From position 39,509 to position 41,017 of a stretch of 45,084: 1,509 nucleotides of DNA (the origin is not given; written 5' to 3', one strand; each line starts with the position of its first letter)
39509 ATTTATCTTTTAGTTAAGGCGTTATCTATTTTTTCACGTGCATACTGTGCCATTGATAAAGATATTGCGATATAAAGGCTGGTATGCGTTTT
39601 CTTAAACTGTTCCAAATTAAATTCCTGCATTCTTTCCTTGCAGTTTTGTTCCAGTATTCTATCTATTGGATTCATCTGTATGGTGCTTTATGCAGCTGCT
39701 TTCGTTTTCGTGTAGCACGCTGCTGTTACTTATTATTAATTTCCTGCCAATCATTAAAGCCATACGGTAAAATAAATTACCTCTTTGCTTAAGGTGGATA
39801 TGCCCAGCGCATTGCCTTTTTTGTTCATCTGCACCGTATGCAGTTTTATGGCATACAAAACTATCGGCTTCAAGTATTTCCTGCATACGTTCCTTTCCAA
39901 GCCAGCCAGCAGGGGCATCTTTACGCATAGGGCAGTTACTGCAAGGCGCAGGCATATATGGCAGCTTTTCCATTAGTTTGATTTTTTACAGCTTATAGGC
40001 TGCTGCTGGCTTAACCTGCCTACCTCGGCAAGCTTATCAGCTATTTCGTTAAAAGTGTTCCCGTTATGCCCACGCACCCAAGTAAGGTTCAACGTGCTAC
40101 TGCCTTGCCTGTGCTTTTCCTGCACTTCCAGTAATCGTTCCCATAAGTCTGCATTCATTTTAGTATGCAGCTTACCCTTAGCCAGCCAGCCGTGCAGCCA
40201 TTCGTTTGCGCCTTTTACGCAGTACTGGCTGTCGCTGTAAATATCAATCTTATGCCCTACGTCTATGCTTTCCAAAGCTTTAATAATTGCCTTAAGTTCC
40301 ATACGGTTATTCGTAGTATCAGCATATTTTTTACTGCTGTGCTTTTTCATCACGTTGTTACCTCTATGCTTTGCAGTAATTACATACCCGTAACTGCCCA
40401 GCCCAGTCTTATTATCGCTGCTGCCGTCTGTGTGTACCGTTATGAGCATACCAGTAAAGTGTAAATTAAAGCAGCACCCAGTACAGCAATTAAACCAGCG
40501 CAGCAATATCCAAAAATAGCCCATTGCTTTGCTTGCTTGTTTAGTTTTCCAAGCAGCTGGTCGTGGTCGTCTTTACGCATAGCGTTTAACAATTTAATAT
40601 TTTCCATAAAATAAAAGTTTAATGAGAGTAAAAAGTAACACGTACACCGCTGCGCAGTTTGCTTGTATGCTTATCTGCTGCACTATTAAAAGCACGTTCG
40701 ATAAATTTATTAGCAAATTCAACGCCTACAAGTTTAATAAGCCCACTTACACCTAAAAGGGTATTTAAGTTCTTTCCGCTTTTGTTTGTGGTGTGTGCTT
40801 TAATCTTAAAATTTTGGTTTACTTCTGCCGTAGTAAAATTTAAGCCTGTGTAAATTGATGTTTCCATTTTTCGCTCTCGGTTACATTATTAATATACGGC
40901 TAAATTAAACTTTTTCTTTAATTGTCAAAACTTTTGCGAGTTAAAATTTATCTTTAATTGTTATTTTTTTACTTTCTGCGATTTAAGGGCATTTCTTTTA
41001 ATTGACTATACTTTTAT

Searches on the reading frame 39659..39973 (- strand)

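Call 45: search_protein_families(library=pfam, proteins=[window:39659-39973:-], max_evalue=0.01)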
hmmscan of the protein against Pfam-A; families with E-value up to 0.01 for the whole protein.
window:39659-39973:- (104 aa): 1 family
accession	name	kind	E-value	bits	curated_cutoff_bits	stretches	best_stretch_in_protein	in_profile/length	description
PF19800.4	DUF6283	-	1.2e-08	35.6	27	1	7-77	3-77/115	Family of unknown function (DUF6283)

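Call 46: search_protein_families(library=phrogs, proteins=[window:39659-39973:-], max_evalue=0.01)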
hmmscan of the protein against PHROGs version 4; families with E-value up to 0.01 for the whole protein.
window:39659-39973:- (104 aa): 2 families
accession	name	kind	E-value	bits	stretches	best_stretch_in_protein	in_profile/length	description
phrog_5443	-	unknown function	7.3e-24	85.7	1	4-102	107-221/287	-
phrog_18249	-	unknown function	2.6e-06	28.6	1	7-76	8-86/144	-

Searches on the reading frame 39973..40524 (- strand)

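Call 45: search_protein_families(library=pfam, proteins=[window:39973-40524:-], max_evalue=0.01)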
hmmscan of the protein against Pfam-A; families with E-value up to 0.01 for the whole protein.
window:39973-40524:- (183 aa): 1 family
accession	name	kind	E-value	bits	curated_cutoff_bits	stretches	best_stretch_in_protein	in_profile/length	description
PF00075.30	RNase_H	-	1.4e-33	116.4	25.8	1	28-168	4-138/141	RNase H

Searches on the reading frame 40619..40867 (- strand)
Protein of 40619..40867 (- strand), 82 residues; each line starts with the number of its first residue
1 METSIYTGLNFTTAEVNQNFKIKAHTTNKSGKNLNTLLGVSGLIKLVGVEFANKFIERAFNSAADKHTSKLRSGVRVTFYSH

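Call 45: search_protein_families(library=pfam, proteins=[window:40619-40867:-], max_evalue=0.01)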
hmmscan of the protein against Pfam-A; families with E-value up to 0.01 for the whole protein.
window:40619-40867:- (82 aa): 0 families

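Call 46: search_protein_families(library=phrogs, proteins=[window:40619-40867:-], max_evalue=0.01)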
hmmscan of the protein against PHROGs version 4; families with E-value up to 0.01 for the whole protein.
window:40619-40867:- (82 aa): 1 family
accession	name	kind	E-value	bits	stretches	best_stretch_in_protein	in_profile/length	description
phrog_32997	-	unknown function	2.5e-46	156.8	1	1-82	1-82/82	-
